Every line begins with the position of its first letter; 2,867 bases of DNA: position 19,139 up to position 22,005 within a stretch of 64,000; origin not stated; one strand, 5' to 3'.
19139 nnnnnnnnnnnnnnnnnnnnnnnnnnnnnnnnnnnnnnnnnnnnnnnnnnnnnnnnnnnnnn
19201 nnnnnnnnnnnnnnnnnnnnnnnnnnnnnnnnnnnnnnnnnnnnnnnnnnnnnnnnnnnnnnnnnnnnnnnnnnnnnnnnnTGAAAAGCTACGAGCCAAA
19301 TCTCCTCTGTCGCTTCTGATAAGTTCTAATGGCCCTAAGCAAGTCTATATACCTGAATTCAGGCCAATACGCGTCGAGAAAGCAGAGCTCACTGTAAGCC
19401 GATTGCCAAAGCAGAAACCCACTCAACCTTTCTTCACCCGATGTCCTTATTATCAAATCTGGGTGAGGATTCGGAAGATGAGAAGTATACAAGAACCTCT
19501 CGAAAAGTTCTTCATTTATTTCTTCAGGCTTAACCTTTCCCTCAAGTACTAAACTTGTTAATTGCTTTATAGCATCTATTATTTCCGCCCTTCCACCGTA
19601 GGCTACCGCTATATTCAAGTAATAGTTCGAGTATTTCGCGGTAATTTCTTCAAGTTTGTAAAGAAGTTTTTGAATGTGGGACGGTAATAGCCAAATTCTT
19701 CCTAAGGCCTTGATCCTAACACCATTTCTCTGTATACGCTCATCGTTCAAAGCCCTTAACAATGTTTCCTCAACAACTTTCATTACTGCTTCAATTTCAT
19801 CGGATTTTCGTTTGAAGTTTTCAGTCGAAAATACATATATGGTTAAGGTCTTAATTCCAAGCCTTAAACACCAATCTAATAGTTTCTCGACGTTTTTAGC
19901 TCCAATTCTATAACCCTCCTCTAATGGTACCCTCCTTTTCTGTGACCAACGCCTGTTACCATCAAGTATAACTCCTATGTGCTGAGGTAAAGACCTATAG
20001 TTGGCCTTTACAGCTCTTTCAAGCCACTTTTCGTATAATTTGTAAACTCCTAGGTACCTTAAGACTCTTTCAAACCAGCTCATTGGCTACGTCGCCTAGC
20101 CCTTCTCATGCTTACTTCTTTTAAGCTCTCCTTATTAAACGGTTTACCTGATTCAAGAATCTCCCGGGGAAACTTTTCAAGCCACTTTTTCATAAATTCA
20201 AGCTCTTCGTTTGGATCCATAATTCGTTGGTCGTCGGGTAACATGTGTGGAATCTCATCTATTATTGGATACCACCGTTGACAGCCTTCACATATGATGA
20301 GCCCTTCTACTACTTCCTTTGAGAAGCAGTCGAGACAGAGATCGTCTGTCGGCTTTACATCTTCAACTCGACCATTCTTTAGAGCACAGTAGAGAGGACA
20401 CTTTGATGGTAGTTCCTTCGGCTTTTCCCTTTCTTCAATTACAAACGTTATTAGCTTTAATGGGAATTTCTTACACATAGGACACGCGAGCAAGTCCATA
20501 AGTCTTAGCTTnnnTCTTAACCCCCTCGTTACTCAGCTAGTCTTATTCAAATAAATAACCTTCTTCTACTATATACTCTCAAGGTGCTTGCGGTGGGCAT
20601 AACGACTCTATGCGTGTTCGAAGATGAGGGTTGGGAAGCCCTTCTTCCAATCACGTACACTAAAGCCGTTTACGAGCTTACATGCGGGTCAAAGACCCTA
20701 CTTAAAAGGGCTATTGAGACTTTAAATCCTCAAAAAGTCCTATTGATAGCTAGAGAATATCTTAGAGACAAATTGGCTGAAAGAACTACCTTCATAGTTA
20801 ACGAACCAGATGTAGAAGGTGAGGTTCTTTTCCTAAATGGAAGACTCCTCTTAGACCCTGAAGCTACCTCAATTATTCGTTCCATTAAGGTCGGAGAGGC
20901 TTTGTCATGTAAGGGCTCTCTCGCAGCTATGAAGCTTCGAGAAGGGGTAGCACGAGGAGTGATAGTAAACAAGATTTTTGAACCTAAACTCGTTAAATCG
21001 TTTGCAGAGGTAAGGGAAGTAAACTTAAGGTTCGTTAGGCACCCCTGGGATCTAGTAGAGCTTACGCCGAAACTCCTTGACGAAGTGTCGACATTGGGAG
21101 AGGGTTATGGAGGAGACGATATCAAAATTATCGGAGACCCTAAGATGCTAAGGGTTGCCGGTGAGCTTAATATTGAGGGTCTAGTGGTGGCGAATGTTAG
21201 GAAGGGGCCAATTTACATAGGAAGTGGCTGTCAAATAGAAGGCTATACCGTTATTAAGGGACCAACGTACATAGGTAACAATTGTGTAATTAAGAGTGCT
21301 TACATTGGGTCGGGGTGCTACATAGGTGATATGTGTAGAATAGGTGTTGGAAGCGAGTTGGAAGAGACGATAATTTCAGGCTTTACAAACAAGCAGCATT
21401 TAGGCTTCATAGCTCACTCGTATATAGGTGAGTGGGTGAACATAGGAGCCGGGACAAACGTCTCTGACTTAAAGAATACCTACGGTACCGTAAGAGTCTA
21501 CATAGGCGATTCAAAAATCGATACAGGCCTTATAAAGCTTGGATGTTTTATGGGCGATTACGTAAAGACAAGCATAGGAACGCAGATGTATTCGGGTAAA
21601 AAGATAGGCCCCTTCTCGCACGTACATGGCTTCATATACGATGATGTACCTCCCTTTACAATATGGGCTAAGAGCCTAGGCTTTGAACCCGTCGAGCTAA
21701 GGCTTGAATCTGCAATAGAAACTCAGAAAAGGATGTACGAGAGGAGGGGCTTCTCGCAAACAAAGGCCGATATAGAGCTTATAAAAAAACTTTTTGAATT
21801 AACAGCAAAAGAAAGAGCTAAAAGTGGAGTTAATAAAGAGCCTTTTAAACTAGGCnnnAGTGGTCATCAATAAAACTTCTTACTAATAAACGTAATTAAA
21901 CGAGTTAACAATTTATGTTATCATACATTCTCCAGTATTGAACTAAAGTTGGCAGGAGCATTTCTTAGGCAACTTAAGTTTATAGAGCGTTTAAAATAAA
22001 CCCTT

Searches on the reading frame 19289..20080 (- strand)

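Call 56: search_protein_families(library=pfam, proteins=[window:19289-20080:-], max_evalue=0.001)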
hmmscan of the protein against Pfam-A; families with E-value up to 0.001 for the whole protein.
window:19289-20080:- (263 aa): 1 family
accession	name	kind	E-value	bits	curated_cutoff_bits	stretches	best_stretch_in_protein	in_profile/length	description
PF01255.24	Prenyltransf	-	1.5e-78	263.7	27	1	38-262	1-219/219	Putative undecaprenyl diphosphate synthase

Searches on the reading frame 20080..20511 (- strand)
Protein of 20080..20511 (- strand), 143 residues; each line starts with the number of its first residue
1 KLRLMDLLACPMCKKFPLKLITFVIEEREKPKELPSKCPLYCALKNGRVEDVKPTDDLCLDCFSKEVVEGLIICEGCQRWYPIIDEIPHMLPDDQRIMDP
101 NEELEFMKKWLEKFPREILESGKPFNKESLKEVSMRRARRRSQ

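Call 56: search_protein_families(library=pfam, proteins=[window:20080-20511:-], max_evalue=0.001)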
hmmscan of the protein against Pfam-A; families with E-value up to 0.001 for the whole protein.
window:20080-20511:- (143 aa): 1 family
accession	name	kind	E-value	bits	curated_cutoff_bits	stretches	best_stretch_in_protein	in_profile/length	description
PF03966.22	Trm112p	-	8.1e-12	45.3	22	1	1-85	1-39/40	Trm112p-like protein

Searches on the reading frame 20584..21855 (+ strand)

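Call 56: search_protein_families(library=pfam, proteins=[window:20584-21855:+], max_evalue=0.001)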
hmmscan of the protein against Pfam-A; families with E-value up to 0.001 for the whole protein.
window:20584-21855:+ (424 aa): 3 families
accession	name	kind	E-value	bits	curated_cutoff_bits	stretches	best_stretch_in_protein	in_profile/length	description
PF13562.11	NTP_transf_4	-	1.3e-23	84.2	27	1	9-163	1-139/153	Sugar nucleotidyl transferase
PF00132.30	Hexapep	-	1e-10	41.3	27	1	210-237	2-29/36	Bacterial transferase hexapeptide (six repeats)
PF25084.1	LbH_EIF2B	-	4.7e-08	33.4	54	1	211-254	11-65/105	EIF2B subunit epsilon LbH domain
